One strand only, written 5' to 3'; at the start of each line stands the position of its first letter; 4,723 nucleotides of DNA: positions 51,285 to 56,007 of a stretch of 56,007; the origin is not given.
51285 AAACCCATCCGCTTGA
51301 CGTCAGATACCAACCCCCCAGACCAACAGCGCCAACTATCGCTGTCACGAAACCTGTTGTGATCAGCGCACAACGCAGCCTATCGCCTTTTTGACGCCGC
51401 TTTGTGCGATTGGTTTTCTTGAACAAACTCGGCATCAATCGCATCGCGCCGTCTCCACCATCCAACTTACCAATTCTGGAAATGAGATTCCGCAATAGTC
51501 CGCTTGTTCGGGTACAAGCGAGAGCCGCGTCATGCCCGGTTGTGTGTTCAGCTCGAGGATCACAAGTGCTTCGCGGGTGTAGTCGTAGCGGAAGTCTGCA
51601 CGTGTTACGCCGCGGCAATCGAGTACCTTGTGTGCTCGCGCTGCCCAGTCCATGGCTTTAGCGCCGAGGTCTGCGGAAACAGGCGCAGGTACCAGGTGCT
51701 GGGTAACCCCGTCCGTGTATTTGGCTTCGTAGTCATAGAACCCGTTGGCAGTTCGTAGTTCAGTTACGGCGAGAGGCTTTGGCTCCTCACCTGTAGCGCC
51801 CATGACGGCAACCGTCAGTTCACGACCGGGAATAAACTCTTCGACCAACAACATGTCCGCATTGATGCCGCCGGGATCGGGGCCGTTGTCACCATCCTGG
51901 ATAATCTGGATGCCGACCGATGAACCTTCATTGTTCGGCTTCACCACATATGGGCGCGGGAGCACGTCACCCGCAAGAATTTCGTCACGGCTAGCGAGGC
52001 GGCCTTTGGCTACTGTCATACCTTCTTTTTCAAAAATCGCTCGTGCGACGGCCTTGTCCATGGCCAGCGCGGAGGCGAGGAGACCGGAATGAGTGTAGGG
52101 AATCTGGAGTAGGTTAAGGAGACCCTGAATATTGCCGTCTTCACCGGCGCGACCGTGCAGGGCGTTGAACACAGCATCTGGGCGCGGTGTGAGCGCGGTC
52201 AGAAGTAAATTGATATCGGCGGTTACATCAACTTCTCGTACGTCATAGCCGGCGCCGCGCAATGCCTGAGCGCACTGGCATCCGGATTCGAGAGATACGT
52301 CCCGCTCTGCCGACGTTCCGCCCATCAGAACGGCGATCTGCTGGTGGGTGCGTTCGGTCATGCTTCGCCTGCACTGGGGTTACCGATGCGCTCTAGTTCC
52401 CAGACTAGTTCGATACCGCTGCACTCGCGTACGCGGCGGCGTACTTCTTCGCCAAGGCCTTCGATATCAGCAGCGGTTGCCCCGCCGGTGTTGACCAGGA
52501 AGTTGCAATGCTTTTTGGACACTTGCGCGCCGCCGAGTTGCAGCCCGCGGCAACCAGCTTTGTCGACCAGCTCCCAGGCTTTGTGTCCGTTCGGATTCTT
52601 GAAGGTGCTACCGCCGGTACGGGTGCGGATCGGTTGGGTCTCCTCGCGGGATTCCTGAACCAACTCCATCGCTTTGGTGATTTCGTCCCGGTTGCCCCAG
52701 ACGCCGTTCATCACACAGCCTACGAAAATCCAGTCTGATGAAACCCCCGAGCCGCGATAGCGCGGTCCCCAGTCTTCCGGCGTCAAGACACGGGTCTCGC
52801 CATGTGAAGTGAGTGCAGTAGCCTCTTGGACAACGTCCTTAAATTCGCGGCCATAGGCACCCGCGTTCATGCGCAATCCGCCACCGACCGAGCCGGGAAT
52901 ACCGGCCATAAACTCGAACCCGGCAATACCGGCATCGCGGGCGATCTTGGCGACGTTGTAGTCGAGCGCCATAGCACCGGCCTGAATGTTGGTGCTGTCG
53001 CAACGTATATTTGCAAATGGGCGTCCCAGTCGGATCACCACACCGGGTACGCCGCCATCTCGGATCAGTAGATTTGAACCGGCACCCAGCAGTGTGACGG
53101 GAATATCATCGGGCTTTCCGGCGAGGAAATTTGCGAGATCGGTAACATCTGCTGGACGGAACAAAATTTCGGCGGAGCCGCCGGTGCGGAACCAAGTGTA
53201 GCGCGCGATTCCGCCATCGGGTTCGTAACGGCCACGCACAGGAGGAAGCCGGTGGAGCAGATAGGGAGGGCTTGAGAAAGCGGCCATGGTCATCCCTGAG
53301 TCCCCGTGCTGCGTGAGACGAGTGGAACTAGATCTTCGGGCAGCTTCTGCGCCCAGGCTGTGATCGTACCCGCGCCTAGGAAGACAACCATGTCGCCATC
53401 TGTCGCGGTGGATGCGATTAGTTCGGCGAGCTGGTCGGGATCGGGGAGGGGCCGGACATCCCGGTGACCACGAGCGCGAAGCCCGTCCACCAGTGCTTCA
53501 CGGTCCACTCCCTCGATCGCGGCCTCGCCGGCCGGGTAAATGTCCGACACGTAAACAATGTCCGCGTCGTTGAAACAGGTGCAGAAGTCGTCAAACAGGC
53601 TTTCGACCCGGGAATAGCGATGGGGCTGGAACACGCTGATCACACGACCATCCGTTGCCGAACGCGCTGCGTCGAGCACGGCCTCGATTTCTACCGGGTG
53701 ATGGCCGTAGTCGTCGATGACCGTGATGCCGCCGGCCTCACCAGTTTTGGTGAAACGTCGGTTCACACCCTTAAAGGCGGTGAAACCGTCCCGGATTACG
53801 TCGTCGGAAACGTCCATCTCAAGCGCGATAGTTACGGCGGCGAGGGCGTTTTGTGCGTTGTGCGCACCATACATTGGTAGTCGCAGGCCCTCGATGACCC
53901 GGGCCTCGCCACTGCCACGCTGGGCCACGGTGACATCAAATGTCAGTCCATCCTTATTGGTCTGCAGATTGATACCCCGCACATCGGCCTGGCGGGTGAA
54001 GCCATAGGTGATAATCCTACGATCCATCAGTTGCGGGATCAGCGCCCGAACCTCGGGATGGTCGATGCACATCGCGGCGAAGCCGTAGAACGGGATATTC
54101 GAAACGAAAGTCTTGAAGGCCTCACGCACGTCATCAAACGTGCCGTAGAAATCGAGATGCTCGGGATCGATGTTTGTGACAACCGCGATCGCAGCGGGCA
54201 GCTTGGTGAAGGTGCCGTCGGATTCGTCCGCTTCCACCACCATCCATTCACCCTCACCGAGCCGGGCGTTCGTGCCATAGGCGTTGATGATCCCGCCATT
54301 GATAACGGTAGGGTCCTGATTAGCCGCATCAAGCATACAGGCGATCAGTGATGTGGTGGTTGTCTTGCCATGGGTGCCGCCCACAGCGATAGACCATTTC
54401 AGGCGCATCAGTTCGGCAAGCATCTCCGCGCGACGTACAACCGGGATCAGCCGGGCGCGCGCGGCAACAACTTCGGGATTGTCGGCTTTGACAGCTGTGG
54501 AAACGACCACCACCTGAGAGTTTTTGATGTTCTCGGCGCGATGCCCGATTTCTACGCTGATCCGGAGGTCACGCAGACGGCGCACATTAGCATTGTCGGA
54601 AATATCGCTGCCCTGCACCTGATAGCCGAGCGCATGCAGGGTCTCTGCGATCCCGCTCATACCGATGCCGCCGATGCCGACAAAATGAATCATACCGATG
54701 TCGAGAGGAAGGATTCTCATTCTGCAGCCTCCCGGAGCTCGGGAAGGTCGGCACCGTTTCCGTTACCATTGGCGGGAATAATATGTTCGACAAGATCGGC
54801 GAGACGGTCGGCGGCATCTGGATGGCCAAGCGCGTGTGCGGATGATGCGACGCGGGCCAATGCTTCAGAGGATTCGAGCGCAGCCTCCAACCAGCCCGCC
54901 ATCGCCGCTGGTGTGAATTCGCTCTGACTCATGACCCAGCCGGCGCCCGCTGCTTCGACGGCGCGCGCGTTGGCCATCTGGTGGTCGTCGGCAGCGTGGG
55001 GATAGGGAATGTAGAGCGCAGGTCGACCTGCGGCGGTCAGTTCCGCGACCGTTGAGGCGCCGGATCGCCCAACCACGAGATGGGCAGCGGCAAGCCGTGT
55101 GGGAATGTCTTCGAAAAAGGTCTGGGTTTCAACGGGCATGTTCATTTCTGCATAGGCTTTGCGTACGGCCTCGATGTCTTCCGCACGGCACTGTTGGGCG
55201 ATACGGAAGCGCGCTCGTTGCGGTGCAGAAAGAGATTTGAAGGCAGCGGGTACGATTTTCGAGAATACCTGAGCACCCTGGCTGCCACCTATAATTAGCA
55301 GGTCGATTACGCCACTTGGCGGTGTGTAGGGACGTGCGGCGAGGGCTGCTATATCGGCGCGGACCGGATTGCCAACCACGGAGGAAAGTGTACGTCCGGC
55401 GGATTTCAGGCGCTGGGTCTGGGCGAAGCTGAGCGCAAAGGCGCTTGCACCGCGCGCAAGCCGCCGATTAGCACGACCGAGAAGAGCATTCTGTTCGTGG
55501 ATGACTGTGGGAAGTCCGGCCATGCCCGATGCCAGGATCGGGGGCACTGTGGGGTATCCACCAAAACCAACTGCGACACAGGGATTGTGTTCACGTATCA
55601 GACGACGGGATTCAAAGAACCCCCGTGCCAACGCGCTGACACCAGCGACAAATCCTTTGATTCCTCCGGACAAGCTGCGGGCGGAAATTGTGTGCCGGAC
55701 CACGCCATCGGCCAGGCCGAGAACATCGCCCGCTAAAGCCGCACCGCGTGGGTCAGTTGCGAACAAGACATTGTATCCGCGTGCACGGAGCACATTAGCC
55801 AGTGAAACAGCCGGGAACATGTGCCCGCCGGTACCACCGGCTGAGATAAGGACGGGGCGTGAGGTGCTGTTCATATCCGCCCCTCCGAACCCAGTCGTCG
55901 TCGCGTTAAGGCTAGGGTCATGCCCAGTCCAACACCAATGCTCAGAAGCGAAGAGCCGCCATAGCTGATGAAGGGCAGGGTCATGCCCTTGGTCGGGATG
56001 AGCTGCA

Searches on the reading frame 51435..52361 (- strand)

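Call 74: search_protein_families(library=pfam, proteins=[window:51435-52361:-], max_evalue=0.00001)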
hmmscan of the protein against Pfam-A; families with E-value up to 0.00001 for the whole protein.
window:51435-52361:- (308 aa): 2 families
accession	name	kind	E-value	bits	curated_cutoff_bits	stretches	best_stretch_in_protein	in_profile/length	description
PF07478.18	Dala_Dala_lig_C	-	1.1e-38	133.3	24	1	135-303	36-204/204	D-ala D-ala ligase C-terminus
PF01820.27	Dala_Dala_lig_N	-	9.6e-20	71.7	34.6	2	60-90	89-119/121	D-ala D-ala ligase N-terminus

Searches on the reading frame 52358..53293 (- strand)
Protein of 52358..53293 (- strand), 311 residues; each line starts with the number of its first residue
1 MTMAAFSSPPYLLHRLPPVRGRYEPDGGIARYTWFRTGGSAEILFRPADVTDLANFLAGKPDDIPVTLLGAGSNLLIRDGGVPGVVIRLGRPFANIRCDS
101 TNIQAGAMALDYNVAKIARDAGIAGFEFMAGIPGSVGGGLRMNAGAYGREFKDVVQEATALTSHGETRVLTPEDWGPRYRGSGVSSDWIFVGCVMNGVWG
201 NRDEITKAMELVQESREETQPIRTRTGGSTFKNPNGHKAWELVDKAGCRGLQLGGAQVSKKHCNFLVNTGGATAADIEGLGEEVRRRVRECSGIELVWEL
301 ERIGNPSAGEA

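Call 74: search_protein_families(library=pfam, proteins=[window:52358-53293:-], max_evalue=0.00001)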
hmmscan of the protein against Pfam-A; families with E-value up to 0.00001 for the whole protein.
window:52358-53293:- (311 aa): 2 families
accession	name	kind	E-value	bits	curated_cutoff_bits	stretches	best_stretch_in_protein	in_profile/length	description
PF02873.21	MurB_C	-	1.6e-33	115.3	27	1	204-302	1-98/99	UDP-N-acetylenolpyruvoylglucosamine reductase, C-terminal domain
PF01565.28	FAD_binding_4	-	1e-15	58.1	26.4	1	43-169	3-137/139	FAD binding domain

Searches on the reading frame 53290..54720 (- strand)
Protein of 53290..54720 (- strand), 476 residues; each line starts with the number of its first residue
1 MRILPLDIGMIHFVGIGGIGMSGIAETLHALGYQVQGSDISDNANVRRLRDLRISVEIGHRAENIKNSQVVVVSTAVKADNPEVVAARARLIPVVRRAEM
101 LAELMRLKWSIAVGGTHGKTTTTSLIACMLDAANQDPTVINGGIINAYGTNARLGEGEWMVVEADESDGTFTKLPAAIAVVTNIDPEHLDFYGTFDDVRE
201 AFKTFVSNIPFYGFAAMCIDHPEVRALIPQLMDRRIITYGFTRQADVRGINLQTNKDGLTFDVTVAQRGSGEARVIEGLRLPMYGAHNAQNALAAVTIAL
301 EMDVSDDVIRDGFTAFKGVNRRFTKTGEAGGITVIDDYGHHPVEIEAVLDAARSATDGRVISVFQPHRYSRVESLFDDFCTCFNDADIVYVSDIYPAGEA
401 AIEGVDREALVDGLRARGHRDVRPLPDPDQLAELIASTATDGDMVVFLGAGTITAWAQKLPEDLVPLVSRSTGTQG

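Call 74: search_protein_families(library=pfam, proteins=[window:53290-54720:-], max_evalue=0.00001)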
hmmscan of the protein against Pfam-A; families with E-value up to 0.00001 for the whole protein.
window:53290-54720:- (476 aa): 3 families
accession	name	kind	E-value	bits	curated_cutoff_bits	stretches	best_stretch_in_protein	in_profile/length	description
PF01225.30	Mur_ligase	-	1.5e-30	105.8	21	1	11-108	2-94/95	Mur ligase family, catalytic domain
PF08245.18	Mur_ligase_M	-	3.2e-28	99.5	24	1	113-298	1-199/200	Mur ligase middle domain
PF02875.26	Mur_ligase_C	-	1.4e-21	78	28.4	1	321-451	1-127/127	Mur ligase, glutamate ligase domain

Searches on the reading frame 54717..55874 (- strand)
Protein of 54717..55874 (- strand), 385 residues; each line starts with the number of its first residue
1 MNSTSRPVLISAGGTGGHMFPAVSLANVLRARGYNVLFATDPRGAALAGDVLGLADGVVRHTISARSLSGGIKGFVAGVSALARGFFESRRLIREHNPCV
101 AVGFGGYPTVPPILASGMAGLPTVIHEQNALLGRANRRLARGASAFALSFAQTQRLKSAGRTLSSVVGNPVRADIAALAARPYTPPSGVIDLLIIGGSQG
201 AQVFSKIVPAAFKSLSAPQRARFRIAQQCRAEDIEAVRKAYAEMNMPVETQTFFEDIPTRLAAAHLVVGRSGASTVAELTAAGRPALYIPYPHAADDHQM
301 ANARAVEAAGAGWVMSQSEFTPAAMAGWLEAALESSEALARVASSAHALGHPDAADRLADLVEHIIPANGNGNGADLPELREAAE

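Call 74: search_protein_families(library=pfam, proteins=[window:54717-55874:-], max_evalue=0.00001)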
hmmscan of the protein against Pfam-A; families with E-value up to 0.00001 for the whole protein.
window:54717-55874:- (385 aa): 2 families
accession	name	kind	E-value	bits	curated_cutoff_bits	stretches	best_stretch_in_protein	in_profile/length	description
PF04101.22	Glyco_tran_28_C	-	9.8e-35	120.5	22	1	192-358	2-166/166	Glycosyltransferase family 28 C-terminal domain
PF03033.26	Glyco_transf_28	-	5.3e-27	95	26.2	1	8-144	1-135/139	Glycosyltransferase family 28 N-terminal domain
